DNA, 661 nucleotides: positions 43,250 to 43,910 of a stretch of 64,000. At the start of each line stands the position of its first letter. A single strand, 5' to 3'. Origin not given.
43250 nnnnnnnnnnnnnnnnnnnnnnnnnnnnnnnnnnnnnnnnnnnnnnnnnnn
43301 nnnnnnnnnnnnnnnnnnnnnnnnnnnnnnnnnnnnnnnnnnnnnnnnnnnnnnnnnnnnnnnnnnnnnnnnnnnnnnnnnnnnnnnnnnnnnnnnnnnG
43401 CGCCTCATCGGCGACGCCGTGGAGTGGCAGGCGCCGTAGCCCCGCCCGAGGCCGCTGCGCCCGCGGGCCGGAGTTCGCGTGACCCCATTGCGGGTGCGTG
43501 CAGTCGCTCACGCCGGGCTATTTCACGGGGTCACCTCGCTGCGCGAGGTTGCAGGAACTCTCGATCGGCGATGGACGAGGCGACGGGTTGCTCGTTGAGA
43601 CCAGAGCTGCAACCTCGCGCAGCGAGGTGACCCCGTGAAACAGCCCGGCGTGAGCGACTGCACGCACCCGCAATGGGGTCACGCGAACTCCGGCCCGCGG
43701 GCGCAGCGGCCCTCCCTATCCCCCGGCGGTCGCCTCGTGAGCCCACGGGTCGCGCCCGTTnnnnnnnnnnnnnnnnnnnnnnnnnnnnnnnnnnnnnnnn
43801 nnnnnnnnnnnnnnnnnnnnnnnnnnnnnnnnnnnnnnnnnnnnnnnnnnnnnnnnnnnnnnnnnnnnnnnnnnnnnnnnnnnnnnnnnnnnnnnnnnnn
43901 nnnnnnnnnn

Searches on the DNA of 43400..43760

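Call 59: search_rna_families(source=window, start=43400, end=43760, threshold=evalue, max_evalue=1)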
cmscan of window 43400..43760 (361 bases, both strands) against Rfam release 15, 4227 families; matches with E-value up to 1: 5.
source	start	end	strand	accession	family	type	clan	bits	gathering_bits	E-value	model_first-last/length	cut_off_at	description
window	43527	43634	-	RF03844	mir-3190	Gene; miRNA;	-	37.4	81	7.8e-05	1-77/77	no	mir-3190 microRNA precursor family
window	43518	43643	-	RF03426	mir-1294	Gene; miRNA;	-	37.3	90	4.3e-07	1-118/118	no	mir-1294 microRNA precursor family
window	43519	43642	+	RF03426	mir-1294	Gene; miRNA;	-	34.5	90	3.1e-06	1-118/118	no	mir-1294 microRNA precursor family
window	43524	43637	-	RF03242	mir-1397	Gene; miRNA;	-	27.7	70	0.00085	1-84/84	no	mir-1397 microRNA precursor family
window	43487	43629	+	RF01757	sbcD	Gene; sRNA;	-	15.2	40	0.91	1-155/155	no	sbcD RNA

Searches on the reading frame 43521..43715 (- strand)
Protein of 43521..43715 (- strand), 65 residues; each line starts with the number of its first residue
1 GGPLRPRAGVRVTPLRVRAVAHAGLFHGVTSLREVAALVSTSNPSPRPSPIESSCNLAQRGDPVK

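Call 43: find_homologous_proteins(query=A2, max_evalue=1)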
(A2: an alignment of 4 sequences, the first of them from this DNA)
Query A2 (4 sequences) (65 aa, profile of the alignment): 1 proteins with E <= 1 among 128 candidates.
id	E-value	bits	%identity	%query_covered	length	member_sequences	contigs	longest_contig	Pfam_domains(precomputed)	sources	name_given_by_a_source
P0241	6.8e-14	69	85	52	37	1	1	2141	-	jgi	-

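Call 91: search_protein_representatives(protein=window:43521-43715:-)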
Query: 65 residues. Proteins with E-value up to 0.001 (for the whole library): 4; up to 1e-10: 0; up to 1e-30: 0. The best 4 are listed.
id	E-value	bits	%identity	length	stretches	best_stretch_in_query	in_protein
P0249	4.2e-09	52.7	39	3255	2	20-56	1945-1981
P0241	3.4e-08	49.8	83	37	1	29-63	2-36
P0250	1.6e-05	41.4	45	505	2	16-45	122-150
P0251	6.5e-04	36.4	44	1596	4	21-49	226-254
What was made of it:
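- Tried and rejected: This gave one hit in 5.8 billion proteins (call 43) and the same single true hit in 1.84 billion representatives (call 91).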
